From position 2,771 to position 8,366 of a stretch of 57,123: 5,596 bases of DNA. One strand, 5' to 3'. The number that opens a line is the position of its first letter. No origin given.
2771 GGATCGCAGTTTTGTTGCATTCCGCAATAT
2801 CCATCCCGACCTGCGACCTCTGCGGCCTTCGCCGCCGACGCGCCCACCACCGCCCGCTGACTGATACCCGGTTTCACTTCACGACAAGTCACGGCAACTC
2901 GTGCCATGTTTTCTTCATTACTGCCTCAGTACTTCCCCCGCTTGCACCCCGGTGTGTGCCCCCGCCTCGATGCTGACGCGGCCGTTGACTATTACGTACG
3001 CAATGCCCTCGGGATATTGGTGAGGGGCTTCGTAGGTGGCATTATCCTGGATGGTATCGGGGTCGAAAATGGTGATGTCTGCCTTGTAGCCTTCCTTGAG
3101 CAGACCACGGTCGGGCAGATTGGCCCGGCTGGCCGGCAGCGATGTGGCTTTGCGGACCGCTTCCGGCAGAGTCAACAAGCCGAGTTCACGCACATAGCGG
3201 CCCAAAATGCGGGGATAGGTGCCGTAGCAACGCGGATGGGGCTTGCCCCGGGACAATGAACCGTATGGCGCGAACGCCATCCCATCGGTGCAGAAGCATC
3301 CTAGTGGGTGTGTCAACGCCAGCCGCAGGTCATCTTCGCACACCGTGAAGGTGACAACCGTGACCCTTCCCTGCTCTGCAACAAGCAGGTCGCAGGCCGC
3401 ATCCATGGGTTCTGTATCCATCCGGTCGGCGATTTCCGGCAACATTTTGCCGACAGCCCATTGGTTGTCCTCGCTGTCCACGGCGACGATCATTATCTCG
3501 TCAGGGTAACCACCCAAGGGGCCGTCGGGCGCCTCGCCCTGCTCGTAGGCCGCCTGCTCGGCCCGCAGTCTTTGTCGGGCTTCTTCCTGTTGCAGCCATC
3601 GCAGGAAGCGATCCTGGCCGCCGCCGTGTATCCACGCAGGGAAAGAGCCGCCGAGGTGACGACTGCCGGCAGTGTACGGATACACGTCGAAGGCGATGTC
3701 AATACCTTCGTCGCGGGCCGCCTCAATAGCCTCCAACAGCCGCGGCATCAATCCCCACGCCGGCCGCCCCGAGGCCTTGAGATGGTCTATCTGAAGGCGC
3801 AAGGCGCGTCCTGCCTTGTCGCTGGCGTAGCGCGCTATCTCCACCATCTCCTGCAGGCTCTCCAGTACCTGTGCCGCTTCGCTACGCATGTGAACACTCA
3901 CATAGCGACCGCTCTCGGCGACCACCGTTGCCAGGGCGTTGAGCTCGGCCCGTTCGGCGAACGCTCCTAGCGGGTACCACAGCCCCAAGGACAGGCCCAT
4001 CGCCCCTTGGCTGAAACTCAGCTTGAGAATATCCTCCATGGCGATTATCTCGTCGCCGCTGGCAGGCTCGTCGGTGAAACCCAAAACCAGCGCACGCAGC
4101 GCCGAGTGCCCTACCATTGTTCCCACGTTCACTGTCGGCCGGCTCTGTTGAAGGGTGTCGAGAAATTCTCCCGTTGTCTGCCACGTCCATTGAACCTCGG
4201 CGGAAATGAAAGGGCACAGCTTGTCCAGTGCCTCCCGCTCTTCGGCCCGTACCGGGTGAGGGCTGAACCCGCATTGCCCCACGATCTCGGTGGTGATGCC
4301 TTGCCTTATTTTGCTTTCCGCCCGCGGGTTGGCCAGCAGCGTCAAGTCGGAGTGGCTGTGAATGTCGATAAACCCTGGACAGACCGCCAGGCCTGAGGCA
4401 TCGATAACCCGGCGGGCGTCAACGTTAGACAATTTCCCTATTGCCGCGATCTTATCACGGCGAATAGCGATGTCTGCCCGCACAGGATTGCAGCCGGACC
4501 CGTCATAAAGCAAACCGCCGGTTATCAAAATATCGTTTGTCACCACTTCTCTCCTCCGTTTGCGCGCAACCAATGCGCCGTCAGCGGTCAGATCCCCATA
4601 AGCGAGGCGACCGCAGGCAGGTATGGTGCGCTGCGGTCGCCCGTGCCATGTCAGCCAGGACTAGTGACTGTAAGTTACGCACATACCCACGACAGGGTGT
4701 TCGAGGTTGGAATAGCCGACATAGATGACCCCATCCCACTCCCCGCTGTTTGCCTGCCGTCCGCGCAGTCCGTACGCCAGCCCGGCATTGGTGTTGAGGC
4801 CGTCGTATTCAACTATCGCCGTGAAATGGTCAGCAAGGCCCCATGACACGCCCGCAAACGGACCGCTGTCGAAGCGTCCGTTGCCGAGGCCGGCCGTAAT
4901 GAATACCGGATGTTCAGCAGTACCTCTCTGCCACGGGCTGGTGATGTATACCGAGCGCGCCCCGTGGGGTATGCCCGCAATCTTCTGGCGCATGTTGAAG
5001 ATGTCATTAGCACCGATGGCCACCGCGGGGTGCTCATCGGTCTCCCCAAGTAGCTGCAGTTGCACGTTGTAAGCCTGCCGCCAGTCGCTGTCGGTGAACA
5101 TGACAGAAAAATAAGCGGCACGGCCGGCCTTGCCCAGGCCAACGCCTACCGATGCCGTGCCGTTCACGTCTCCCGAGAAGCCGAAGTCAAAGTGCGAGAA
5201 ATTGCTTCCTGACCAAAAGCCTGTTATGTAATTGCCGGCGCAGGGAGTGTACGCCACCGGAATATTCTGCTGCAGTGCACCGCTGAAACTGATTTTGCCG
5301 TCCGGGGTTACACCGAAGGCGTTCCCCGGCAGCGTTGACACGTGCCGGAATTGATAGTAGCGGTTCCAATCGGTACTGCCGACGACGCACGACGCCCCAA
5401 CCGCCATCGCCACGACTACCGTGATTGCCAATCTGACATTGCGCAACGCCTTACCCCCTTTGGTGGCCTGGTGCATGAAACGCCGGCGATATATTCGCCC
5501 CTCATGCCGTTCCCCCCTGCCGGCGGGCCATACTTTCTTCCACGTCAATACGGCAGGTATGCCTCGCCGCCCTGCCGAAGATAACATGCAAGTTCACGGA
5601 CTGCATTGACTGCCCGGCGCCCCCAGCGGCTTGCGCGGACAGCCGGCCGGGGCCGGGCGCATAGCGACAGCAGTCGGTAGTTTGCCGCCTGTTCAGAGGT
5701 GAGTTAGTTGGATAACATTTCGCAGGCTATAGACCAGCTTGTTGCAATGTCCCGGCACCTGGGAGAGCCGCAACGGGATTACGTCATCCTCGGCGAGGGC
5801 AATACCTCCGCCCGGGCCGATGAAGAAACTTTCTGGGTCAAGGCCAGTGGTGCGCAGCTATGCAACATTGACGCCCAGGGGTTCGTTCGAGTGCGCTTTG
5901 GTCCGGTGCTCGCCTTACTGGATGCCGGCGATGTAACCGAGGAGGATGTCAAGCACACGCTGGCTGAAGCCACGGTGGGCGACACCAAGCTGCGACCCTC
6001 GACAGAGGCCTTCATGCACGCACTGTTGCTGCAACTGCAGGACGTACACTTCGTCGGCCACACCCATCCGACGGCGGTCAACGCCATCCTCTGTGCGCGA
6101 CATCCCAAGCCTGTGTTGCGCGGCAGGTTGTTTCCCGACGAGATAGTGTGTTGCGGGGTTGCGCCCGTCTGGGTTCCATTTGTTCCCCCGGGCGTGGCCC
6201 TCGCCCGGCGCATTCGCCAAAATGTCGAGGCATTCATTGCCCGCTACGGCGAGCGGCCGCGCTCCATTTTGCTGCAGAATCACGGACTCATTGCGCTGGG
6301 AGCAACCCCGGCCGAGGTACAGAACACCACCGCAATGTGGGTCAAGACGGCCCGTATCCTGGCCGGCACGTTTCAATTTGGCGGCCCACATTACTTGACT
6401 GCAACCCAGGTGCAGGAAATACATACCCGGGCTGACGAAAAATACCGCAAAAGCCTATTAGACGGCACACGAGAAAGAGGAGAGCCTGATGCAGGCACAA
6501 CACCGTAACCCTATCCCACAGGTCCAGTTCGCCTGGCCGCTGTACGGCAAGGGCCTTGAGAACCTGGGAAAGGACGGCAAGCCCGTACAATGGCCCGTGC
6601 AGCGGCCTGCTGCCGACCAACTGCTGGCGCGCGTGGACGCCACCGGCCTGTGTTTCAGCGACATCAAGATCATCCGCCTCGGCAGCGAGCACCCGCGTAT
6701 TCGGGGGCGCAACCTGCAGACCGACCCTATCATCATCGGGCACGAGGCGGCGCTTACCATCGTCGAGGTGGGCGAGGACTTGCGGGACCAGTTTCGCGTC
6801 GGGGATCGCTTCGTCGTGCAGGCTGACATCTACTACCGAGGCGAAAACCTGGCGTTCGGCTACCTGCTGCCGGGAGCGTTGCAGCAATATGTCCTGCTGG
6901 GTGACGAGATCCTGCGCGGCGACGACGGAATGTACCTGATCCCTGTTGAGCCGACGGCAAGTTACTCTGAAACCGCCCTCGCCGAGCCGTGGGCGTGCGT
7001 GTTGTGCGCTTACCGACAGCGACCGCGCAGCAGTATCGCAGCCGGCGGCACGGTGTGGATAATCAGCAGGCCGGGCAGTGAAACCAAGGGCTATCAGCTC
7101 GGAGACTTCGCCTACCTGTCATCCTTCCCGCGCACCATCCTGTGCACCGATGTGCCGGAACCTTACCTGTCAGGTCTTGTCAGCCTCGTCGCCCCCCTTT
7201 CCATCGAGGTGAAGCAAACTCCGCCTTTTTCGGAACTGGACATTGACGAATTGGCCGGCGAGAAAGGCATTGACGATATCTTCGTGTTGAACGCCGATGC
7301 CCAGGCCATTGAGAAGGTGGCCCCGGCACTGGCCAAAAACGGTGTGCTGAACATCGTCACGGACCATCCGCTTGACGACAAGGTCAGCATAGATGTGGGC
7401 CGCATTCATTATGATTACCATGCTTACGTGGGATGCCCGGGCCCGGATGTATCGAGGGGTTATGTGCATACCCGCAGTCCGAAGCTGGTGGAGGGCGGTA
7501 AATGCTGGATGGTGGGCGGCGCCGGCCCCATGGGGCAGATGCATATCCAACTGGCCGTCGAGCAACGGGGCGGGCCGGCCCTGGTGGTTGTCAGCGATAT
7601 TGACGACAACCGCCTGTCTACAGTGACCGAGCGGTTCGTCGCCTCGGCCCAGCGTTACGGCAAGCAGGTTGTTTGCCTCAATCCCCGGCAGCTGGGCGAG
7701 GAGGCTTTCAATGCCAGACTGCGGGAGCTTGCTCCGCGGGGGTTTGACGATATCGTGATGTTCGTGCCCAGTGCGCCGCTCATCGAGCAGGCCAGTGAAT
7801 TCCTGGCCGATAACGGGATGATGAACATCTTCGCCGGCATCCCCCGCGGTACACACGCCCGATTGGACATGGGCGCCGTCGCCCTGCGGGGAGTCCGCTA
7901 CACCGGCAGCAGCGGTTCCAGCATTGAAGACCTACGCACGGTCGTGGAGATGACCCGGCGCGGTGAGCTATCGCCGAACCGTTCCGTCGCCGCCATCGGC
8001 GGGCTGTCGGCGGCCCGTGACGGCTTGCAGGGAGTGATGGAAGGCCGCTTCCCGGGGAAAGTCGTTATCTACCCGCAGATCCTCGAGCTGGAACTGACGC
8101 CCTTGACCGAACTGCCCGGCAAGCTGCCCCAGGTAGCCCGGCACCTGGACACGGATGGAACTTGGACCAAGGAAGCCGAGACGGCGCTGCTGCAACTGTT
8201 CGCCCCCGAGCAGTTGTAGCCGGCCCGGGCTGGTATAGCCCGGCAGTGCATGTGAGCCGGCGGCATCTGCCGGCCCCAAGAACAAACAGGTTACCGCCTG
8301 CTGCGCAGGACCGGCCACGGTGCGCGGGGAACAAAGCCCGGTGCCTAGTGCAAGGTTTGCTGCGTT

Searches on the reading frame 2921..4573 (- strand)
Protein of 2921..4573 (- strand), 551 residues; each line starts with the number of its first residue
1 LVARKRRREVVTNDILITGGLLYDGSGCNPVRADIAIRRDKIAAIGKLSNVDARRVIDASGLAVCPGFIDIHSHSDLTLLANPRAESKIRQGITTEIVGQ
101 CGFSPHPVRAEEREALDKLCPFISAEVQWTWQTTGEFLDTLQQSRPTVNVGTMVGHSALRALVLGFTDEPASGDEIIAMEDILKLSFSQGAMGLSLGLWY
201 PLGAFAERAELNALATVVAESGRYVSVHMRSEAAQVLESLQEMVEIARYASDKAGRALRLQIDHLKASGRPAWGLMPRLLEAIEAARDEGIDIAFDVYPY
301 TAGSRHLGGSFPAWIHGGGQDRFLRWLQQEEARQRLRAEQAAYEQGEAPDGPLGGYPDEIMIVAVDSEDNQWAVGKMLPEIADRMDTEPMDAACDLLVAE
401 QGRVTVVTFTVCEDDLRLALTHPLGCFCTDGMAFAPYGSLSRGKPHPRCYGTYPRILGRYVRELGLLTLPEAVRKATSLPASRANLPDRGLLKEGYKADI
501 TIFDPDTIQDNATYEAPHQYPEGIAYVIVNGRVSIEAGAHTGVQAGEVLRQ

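Call 76: search_protein_families(library=pfam, proteins=[window:2921-4573:-], max_evalue=0.00001)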
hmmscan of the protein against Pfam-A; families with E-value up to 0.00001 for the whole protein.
window:2921-4573:- (551 aa): 2 families
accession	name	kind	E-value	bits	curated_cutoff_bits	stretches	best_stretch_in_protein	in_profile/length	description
PF07969.17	Amidohydro_3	-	1.9e-35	123.7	29.7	2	55-300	1-239/472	Amidohydrolase family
PF01979.26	Amidohydro_1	-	1.1e-08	35.1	25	0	465-533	279-344/345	Amidohydrolase family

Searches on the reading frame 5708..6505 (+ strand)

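Call 7: search_protein_families(library=pfam, proteins=[window:5708-6505:+], max_evalue=0.001)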
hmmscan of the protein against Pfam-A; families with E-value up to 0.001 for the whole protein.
window:5708-6505:+ (266 aa): 1 family
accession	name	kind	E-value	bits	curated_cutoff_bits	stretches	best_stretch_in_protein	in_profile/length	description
PF00596.27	Aldolase_II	-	4.4e-23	82.6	22.2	1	10-217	2-181/183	Class II Aldolase and Adducin N-terminal domain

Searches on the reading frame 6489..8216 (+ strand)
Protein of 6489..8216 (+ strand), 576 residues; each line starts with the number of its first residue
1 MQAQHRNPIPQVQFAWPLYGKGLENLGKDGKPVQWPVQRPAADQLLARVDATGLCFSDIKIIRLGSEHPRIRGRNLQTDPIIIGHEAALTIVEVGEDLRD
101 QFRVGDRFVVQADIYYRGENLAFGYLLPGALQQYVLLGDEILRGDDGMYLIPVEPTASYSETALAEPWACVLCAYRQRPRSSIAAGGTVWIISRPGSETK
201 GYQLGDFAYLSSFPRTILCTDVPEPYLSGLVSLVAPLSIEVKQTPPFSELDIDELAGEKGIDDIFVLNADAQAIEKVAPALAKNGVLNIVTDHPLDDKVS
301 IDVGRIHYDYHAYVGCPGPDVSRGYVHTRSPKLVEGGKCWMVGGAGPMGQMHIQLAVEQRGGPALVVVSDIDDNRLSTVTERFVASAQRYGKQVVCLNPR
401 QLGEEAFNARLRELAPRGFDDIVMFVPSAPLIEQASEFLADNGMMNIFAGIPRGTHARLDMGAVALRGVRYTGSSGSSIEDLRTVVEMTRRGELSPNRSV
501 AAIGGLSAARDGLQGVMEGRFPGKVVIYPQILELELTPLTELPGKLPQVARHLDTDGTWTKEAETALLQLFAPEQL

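Call 7: search_protein_families(library=pfam, proteins=[window:6489-8216:+], max_evalue=0.001)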
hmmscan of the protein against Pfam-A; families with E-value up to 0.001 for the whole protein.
window:6489-8216:+ (576 aa): 3 families
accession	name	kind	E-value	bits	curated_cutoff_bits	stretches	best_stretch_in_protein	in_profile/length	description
PF00107.32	ADH_zinc_N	-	6.3e-12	46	31.8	1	347-488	1-126/129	Zinc-binding dehydrogenase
PF08240.17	ADH_N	-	1.5e-10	41.6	23.5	1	42-137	2-94/104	Alcohol dehydrogenase GroES-like domain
PF13602.12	ADH_zinc_N_2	-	0.00095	20.5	27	0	411-527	16-134/134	Zinc-binding dehydrogenase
